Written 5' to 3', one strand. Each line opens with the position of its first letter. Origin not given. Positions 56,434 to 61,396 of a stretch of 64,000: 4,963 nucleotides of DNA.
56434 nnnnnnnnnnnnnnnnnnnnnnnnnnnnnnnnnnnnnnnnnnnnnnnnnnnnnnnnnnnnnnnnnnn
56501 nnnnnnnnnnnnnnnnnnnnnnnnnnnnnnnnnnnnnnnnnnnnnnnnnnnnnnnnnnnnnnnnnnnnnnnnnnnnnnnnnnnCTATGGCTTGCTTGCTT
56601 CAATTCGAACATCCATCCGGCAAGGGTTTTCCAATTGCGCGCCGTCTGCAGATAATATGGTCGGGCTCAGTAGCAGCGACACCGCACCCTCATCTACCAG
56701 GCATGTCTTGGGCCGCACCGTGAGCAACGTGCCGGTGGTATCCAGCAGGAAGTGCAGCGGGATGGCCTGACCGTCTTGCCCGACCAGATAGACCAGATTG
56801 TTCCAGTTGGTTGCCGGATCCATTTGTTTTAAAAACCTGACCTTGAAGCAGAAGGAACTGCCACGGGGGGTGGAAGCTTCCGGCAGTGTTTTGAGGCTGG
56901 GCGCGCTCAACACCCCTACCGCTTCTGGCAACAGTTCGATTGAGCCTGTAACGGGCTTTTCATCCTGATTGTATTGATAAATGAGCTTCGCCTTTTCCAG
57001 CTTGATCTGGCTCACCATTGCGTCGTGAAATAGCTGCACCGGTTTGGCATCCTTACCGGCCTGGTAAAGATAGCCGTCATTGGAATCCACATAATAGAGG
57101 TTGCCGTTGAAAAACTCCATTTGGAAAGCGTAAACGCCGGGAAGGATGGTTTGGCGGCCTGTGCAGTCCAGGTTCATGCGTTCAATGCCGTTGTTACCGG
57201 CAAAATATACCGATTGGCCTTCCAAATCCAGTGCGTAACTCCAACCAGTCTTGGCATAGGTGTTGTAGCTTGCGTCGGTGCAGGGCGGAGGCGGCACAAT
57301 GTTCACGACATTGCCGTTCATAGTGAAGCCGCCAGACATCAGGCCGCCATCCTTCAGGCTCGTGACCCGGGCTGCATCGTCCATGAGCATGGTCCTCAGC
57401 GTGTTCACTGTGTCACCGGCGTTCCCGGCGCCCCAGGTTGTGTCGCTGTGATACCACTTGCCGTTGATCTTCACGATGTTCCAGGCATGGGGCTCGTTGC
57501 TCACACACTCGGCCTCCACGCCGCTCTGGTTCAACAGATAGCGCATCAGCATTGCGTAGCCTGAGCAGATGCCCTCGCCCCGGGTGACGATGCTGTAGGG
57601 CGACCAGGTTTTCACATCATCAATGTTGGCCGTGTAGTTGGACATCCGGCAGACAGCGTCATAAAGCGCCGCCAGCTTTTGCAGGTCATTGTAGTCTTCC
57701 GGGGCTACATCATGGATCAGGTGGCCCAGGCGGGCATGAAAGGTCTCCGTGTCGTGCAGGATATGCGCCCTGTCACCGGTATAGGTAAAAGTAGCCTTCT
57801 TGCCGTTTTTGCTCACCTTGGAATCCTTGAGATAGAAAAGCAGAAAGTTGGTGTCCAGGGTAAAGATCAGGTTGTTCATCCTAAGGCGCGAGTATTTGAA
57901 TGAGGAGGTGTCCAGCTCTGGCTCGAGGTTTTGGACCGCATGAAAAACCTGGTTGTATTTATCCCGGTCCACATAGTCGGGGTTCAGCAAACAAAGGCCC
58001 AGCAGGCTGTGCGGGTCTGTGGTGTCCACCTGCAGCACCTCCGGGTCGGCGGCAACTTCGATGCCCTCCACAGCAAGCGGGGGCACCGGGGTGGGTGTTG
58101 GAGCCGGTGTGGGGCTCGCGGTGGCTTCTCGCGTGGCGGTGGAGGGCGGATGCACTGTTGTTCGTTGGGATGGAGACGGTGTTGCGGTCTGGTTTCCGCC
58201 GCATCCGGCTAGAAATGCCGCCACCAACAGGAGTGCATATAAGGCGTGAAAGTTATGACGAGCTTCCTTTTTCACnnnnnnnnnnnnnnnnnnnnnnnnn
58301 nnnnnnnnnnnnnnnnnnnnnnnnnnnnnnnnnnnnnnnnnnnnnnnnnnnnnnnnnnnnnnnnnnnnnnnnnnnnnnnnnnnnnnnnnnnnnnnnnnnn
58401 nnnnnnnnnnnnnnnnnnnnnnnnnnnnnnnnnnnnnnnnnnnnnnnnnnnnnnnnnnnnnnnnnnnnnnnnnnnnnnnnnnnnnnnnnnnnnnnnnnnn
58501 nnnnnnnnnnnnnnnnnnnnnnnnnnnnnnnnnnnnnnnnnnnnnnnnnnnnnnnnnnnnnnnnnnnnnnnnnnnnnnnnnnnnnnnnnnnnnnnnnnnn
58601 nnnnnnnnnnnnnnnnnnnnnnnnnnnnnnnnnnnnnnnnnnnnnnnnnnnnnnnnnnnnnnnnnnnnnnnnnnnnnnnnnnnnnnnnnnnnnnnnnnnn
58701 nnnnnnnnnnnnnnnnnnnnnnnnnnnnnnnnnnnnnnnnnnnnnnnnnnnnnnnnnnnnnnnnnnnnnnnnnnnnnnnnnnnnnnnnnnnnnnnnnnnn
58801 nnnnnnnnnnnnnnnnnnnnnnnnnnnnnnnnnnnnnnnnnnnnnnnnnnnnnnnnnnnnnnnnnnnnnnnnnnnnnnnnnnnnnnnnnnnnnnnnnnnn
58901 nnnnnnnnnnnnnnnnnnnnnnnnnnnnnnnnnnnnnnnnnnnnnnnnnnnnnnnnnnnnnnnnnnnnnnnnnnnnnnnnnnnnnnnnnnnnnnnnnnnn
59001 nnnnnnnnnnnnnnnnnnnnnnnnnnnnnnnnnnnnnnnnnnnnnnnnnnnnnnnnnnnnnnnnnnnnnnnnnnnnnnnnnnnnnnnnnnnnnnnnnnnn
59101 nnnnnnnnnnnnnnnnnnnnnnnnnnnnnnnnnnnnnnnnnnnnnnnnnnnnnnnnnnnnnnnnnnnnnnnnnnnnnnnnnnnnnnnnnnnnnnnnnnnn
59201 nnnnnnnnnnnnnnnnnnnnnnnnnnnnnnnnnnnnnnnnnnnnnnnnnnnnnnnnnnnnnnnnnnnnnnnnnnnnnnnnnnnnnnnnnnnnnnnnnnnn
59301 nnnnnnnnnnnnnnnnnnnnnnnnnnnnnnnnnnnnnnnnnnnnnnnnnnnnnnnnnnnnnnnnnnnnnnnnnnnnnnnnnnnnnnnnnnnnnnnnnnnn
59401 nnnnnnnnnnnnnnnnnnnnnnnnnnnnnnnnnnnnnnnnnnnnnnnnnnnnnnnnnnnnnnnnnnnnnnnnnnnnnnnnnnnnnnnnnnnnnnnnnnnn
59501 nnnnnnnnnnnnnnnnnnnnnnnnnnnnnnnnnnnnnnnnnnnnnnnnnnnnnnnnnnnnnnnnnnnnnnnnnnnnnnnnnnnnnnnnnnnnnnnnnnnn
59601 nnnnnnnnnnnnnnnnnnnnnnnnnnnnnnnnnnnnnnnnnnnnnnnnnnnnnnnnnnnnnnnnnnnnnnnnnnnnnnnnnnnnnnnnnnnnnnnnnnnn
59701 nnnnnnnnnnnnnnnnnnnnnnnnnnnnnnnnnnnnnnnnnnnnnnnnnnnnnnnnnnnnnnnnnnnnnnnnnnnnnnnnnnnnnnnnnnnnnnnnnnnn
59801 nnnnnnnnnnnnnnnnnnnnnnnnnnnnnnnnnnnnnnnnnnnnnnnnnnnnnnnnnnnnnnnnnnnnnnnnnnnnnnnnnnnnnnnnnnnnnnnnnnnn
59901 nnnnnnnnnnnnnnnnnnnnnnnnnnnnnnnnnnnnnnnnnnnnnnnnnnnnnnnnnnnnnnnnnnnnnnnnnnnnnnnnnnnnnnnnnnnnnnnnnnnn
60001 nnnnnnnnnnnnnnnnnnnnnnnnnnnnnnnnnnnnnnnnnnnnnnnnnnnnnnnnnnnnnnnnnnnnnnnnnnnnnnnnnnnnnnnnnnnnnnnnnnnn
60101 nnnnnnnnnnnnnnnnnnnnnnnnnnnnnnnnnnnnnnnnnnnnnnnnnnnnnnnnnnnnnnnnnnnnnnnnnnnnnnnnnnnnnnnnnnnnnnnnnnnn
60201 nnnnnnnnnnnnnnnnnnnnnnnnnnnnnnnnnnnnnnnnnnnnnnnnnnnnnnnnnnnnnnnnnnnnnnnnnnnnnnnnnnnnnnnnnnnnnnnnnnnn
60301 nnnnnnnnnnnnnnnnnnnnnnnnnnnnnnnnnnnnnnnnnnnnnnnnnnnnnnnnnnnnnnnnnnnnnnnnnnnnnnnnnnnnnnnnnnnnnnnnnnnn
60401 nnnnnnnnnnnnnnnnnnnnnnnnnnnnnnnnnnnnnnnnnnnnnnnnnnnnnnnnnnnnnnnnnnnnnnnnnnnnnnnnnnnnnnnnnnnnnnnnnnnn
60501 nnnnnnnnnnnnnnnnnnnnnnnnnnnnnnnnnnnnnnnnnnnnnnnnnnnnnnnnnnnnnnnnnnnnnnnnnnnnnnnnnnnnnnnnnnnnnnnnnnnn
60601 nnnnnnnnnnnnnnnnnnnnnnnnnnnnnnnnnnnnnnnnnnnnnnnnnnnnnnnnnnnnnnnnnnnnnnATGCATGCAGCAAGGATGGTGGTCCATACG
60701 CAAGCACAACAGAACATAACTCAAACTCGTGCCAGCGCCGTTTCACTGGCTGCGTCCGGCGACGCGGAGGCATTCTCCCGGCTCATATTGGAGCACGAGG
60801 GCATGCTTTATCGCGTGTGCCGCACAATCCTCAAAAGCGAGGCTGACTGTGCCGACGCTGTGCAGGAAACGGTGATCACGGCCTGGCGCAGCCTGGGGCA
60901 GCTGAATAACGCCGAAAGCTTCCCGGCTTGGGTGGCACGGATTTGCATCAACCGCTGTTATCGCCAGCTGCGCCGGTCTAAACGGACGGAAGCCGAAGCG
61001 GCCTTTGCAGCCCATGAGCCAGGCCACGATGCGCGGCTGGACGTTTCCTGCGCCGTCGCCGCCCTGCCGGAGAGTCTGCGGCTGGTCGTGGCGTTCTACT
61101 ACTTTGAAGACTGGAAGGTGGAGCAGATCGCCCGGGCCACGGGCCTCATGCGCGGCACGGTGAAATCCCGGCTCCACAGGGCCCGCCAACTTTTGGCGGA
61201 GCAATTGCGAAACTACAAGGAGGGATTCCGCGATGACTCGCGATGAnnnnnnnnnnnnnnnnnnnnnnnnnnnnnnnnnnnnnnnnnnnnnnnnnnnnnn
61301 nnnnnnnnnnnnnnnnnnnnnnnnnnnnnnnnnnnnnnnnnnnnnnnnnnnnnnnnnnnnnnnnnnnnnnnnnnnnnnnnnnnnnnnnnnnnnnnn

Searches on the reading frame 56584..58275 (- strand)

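Call 18: search_protein_families(library=pfam, proteins=[window:56584-58275:-], max_evalue=0.0001)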
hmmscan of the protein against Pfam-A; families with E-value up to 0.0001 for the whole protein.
window:56584-58275:- (563 aa): 1 family
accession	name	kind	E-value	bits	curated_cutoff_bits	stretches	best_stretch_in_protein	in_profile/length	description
PF01841.26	Transglut_core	-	3.8e-08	34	23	1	195-278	12-107/108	Transglutaminase-like superfamily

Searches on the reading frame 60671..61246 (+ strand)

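Call 57: search_protein_families(library=pfam, proteins=[window:60671-61246:+], max_evalue=0.0001)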
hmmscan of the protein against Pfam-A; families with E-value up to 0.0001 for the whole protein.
window:60671-61246:+ (191 aa): 3 families
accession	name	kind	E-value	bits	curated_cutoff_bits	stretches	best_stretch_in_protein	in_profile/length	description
PF04542.20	Sigma70_r2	-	1.3e-15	57.4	24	1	38-106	1-71/71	Sigma-70 region 2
PF08281.18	Sigma70_r4_2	-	4.3e-13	49.1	25.7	1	124-175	3-54/54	Sigma-70, region 4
PF04545.22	Sigma70_r4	-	1.9e-08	34.2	24.1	1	129-175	2-48/50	Sigma-70, region 4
